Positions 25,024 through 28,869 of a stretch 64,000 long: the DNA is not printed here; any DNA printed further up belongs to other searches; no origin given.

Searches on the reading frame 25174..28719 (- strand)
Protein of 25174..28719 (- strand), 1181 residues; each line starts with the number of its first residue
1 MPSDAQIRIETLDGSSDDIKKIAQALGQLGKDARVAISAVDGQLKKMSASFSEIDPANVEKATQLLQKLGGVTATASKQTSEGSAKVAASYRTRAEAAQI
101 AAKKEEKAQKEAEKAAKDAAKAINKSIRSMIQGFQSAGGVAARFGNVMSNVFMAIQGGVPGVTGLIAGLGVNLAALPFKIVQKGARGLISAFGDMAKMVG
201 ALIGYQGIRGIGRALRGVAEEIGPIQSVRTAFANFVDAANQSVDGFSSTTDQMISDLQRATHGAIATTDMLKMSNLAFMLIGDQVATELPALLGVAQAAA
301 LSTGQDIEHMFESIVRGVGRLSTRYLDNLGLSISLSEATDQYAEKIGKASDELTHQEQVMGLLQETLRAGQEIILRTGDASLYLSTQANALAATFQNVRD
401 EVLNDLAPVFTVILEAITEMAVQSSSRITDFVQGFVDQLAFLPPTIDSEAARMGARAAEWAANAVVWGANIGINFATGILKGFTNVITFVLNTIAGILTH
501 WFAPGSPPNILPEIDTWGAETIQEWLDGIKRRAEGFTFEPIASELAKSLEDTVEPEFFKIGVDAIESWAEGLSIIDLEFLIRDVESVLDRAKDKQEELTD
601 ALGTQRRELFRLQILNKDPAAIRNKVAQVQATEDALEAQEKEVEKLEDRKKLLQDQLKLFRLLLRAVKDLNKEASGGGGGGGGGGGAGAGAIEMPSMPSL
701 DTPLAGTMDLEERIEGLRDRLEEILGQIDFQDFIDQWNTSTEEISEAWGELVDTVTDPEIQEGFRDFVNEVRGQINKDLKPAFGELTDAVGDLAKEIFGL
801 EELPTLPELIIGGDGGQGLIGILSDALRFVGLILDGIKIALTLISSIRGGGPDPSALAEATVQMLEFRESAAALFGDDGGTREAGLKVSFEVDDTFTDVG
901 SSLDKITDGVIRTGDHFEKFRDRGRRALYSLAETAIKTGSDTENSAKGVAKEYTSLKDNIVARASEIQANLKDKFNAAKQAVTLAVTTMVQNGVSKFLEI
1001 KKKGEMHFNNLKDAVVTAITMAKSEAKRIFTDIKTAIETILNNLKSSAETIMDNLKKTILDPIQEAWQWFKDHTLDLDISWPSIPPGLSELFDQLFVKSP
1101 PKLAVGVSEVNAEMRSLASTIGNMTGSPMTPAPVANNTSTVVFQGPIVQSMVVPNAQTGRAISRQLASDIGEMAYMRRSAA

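Call 8: search_protein_families(library=phrogs, max_evalue=0.001, proteins=[window:25174-28719:-])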
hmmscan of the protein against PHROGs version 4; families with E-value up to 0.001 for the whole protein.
window:25174-28719:- (1181 aa): 8 families
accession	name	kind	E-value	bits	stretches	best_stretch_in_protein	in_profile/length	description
phrog_167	-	tail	1.7e-21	76.8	1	6-1056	144-1011/1555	tail length tape measure protein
phrog_1272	-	tail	5.2e-14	52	2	736-1071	672-961/1606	tail length tape measure protein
phrog_58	-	tail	2.2e-09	37.3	2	12-513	291-772/1544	tail length tape measure protein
phrog_3779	-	tail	3.1e-07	29.8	1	255-424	235-407/1225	tail length tape measure protein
phrog_32115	-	unknown function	4.9e-07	28.9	1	206-341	88-227/1310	-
phrog_4070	-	tail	1.1e-06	28.1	1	944-1061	238-367/989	tail length tape measure protein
phrog_1535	-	tail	6.8e-06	25.5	1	188-421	183-395/1152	tail length tape measure protein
phrog_17020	-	unknown function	0.00014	22.1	0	1008-1072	116-180/353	-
